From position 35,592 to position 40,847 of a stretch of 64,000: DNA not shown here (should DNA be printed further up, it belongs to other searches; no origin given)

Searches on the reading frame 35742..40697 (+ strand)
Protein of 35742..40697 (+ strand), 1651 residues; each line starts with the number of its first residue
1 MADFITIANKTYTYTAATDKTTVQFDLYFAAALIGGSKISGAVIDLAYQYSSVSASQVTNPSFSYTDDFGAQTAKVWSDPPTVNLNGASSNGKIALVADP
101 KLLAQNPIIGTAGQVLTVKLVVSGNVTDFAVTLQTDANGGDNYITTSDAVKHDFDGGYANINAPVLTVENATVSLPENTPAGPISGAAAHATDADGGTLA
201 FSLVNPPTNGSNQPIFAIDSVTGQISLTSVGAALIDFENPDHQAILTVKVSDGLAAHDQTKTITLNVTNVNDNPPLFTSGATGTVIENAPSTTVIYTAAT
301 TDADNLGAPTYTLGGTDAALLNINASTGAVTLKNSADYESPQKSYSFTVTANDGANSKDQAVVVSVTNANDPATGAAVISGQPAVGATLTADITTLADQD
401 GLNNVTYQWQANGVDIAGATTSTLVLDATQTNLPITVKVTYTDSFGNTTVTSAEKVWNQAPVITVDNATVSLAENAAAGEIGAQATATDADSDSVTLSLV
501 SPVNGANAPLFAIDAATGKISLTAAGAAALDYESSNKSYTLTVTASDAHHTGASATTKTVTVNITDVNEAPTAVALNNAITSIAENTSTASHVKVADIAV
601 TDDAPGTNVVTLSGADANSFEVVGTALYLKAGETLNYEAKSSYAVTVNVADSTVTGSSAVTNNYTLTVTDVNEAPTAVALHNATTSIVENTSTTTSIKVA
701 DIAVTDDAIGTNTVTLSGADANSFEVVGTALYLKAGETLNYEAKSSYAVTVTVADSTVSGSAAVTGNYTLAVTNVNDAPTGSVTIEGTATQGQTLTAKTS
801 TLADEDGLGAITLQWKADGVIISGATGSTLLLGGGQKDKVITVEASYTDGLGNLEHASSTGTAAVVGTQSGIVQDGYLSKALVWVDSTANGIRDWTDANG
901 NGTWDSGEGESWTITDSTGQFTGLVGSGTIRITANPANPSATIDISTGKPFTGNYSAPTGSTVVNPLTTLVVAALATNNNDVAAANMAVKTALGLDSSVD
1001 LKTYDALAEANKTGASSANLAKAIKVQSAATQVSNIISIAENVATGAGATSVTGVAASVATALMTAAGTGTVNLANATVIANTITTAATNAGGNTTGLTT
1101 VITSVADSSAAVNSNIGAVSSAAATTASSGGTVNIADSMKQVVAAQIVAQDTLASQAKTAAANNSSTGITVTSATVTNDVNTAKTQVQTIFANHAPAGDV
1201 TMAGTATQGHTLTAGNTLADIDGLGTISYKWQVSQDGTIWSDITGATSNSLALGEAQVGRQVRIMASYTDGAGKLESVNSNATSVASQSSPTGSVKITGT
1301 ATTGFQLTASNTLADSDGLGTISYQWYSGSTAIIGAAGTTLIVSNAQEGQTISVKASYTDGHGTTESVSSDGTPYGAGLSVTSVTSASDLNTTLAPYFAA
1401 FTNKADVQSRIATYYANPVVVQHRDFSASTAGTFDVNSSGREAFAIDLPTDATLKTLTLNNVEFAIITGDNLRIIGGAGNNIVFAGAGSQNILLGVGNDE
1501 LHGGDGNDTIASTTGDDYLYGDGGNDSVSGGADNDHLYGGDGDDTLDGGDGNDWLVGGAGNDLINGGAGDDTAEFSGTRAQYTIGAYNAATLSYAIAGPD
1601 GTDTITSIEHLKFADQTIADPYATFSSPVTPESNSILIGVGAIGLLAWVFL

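Call 4: search_protein_families(library=pfam, proteins=[window:35742-40697:+], max_evalue=0.01)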
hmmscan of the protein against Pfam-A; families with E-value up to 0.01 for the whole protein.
window:35742-40697:+ (1651 aa): 4 families
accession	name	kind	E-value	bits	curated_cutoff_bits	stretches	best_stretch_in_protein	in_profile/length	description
PF00028.23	Cadherin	-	4.7e-36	123.5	28.8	4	469-565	2-93/93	Cadherin domain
PF00353.25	HemolysinCabind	-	1.9e-16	60.1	23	2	1538-1572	1-35/36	RTX calcium-binding nonapeptide repeat (4 copies)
PF23592.1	Cadherin_CELSR2_9th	-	7e-05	23.3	36.8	0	290-362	24-96/100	CELSR2-like, ninth cadherin domain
PF17803.7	Cadherin_4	-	0.0038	18.1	25.1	1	163-211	13-60/71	Bacterial cadherin-like domain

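Call 10: search_protein_families(library=ncbifam, proteins=[window:35742-40697:+], max_evalue=0.1)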
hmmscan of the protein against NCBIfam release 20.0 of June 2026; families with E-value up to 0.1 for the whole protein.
window:35742-40697:+ (1651 aa): 2 families
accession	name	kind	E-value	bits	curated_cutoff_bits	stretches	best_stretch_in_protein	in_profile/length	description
NF033943.0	RTX_toxin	subfamily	7.1e-17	60.9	1000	1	1473-1576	698-802/930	RTX family hemolysin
NF040485.1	ZirU_fam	subfamily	3.5e-09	37.1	100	3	241-440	19-210/210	ZirU family protein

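Call 61: find_homologous_proteins(query=window:35742-40694:+, max_evalue=1e-10)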
Query window:35742-40694:+ (1651 aa): 1143 proteins with E <= 1e-10 among 8000 candidates; the best 120 are listed.
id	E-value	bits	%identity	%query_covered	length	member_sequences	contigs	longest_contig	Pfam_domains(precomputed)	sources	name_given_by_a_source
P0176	0.0e+0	3403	100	100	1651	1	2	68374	PF00028.24,PF28399.1,PF00353.26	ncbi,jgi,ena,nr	ncbi:MAG: hypothetical protein FDX02_02775 [Chlorobium sp.]|nr:MAG: hypothetical protein FDX02_02775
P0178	0.0e+0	2983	48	90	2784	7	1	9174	PF17424.8,PF23592.1,PF12197.14,PF00028.24,PF28399.1,PF00353.26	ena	-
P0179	0.0e+0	2929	84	90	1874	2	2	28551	PF17963.8,PF00028.24,PF17803.8,PF28399.1,PF00353.26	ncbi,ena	-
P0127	0.0e+0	2757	49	84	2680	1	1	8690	PF17424.8,PF23592.1,PF12197.14,PF00028.24,PF28399.1,PF00353.26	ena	-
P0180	0.0e+0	2047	71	83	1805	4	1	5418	PF13205.13,PF23592.1,PF00028.24,PF28399.1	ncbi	ncbi:MAG: cadherin domain-containing protein, partial [Chlorobium sp.]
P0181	0.0e+0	1855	69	73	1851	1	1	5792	PF13205.13,PF23592.1,PF00028.24,PF28399.1,PF08407.18,PF14252.12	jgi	-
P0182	0.0e+0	1646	39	36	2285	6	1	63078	PF17963.8,PF13205.13,PF19410.6,PF23592.1,PF00028.24,PF28399.1,PF05660.16,PF18257.8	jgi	-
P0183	0.0e+0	1631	37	40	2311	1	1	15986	PF17963.8,PF13205.13,PF23592.1,PF18957.7,PF00028.24,PF17803.8,PF28399.1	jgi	jgi:type III secretion system FlhB-like substrate exporter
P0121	0.0e+0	1616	43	49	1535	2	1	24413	PF23592.1,PF00028.24,PF17803.8,PF23197.2,PF16709.12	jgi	-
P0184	0.0e+0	1560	42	67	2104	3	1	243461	PF03951.25,PF13205.13,PF23592.1,PF00028.24,PF23197.2,PF28399.1,PF08407.18,PF16709.12,PF14252.12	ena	-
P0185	0.0e+0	1480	46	84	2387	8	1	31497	PF03951.25,PF17803.8,PF00353.26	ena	-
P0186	0.0e+0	1459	43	67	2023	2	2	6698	PF03951.25,PF13205.13,PF23592.1,PF00028.24,PF23197.2,PF16709.12,PF14252.12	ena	-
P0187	0.0e+0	1447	42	67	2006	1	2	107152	PF08327.18,PF03951.25,PF13205.13,PF23592.1,PF00028.24,PF23197.2,PF16709.12,PF14252.12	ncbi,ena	-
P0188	0.0e+0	1445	42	67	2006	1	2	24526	PF08327.18,PF03951.25,PF13205.13,PF23592.1,PF00028.24,PF23197.2,PF16709.12,PF14252.12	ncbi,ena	-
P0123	0.0e+0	1322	43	84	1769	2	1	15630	PF17803.8,PF00353.26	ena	-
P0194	0.0e+0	1074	38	35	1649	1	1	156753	PF17963.8,PF13205.13,PF23592.1,PF10342.16,PF18957.7,PF00028.24,PF28399.1,PF00353.26,PF18257.8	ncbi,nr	ncbi:MAG: hypothetical protein HGB00_05520 [Chlorobiaceae bacterium]|nr:hypothetical protein [Chloro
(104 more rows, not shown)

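Call 64: find_encoding_contigs(protein=P0179, flank=10000, max_places=3)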
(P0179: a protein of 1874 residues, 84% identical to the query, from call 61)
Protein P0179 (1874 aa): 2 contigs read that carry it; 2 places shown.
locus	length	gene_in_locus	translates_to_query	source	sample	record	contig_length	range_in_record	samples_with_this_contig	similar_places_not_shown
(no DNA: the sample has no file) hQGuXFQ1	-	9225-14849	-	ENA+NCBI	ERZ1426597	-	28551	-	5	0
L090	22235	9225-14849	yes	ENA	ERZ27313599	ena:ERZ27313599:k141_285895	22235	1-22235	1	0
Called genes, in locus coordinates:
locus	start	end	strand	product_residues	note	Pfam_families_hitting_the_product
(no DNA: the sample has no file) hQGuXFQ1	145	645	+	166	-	PF08011:PDDEXK_9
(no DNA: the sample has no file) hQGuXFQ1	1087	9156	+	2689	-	PF14252:DUF4347, PF00353:HemolysinCabind (weak)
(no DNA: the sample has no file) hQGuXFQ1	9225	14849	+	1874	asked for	PF17963:Big_9 (faint), PF00028:Cadherin, PF17803:Cadherin_4 (faint), PF28399:Ig_CLSTN (faint), PF00028:Cadherin, PF00353:HemolysinCabind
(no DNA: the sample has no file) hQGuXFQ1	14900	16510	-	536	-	PF00682:HMGL-like, PF22617:HCS_D2, PF08502:LeuA_dimer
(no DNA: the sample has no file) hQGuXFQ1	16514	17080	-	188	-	PF00694:Aconitase_C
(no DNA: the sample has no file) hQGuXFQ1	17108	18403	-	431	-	PF00330:Aconitase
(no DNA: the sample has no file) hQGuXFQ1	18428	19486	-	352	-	PF00180:Iso_dh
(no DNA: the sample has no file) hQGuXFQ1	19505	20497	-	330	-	PF02826:2-Hacid_dh_C (weak), PF03446:NAD_binding_2 (weak), PF03807:F420_oxidored (weak), PF07991:KARI_N, PF01450:KARI_C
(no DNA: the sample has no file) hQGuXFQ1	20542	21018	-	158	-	PF01842:ACT, PF22629:ACT_AHAS_ss, PF13710:ACT_5, PF10369:ALS_ss_C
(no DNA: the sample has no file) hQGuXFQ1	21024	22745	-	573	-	PF02776:TPP_enzyme_N, PF00205:TPP_enzyme_M, PF02775:TPP_enzyme_C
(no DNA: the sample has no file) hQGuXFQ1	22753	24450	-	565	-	PF00920:ILVD_EDD_N, PF24877:ILV_EDD_C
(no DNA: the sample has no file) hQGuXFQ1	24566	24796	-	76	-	-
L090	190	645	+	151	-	PF08011:PDDEXK_9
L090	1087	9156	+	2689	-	PF14252:DUF4347, PF00353:HemolysinCabind (weak)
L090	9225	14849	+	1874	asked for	PF17963:Big_9 (faint), PF00028:Cadherin, PF17803:Cadherin_4 (faint), PF28399:Ig_CLSTN (faint), PF00028:Cadherin, PF00353:HemolysinCabind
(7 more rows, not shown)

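Call 82: find_encoding_contigs(protein=P0185, flank=10000, max_places=2)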
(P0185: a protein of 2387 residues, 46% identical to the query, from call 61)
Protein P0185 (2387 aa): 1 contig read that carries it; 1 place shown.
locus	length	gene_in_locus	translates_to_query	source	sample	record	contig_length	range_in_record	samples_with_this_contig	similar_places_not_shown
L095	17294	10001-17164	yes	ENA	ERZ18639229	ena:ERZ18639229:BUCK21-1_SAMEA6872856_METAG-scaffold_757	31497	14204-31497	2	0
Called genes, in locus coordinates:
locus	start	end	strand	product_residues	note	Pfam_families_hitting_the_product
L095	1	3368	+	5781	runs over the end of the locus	PF14252:DUF4347, PF00353:HemolysinCabind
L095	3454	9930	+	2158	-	PF16709:SCAB-Ig (faint), PF23197:IG_AIR9 (faint), PF05345:He_PIG, PF17803:Cadherin_4, PF17963:Big_9, PF05345:He_PIG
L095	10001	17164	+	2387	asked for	PF17803:Cadherin_4 (weak), PF03951:Gln-synt_N (faint), PF00353:HemolysinCabind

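Call 95: find_encoding_contigs(protein=P0194, flank=10000, max_places=2)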
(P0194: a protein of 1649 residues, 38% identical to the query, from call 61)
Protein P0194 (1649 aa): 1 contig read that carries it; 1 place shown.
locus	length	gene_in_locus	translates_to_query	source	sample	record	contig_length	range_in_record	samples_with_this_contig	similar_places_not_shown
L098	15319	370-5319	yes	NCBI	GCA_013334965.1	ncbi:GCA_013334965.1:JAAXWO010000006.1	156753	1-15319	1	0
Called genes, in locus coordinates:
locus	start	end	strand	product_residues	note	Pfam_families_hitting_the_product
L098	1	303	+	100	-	PF00085:Thioredoxin, PF13098:Thioredoxin_2, PF13899:Thioredoxin_7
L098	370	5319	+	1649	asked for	PF17963:Big_9 (faint), PF10342:Kre9_KNH (faint), PF00028:Cadherin, PF00028:Cadherin, PF23592:Cadherin_CELSR2_9th (weak), PF00028:Cadherin, PF00353:HemolysinCabind, PF13205:Big_5, +3 more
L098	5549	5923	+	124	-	PF12840:HTH_20 (weak), PF01022:HTH_5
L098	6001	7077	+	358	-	PF03773:ArsP_1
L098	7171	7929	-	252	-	PF00881:Nitroreductase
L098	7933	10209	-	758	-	PF00403:HMA, PF00122:E1-E2_ATPase, PF00702:Hydrolase, PF08282:Hydrolase_3 (faint)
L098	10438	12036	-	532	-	PF00009:GTP_EFTU, PF01926:MMR_HSR1, PF22042:EF-G_D2, PF16658:RF3_C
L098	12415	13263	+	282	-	-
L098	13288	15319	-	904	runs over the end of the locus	PF00989:PAS, PF08448:PAS_4, PF13426:PAS_9, PF08447:PAS_3, PF08447:PAS_3, PF00512:HisKA, PF02518:HATPase_c, PF00072:Response_reg, +3 more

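Call 96: find_encoding_contigs(protein=P0184, flank=10000, max_places=2)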
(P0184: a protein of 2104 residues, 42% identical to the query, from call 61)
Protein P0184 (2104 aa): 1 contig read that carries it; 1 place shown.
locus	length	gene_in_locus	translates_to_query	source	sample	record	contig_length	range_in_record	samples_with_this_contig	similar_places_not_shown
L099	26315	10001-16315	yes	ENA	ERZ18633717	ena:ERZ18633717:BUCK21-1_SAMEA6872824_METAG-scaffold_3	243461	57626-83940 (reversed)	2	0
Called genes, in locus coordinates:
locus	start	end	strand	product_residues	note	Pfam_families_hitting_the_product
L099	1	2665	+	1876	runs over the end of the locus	PF04234:CopC (faint), PF13205:Big_5, PF17164:DUF5122, PF13205:Big_5, PF17164:DUF5122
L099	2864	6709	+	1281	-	PF08548:Peptidase_M10_C, PF22612:GH113, PF13205:Big_5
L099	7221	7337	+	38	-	-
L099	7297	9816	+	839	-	PF17164:DUF5122, PF13205:Big_5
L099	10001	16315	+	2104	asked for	PF14252:DUF4347, PF13205:Big_5, PF00028:Cadherin, PF28399:Ig_CLSTN (faint), PF00028:Cadherin (weak), PF00028:Cadherin (weak), PF23592:Cadherin_CELSR2_9th (weak), PF00028:Cadherin (weak), +4 more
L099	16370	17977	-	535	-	PF00682:HMGL-like, PF22617:HCS_D2, PF08502:LeuA_dimer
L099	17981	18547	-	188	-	PF00694:Aconitase_C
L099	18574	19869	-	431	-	PF00330:Aconitase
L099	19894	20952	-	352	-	PF00180:Iso_dh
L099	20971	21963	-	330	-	PF02826:2-Hacid_dh_C (weak), PF03446:NAD_binding_2 (faint), PF03807:F420_oxidored (weak), PF07991:KARI_N, PF01450:KARI_C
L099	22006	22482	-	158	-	PF01842:ACT, PF22629:ACT_AHAS_ss, PF13710:ACT_5, PF10369:ALS_ss_C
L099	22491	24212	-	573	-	PF02776:TPP_enzyme_N, PF00205:TPP_enzyme_M, PF02775:TPP_enzyme_C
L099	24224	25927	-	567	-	PF00920:ILVD_EDD_N, PF24877:ILV_EDD_C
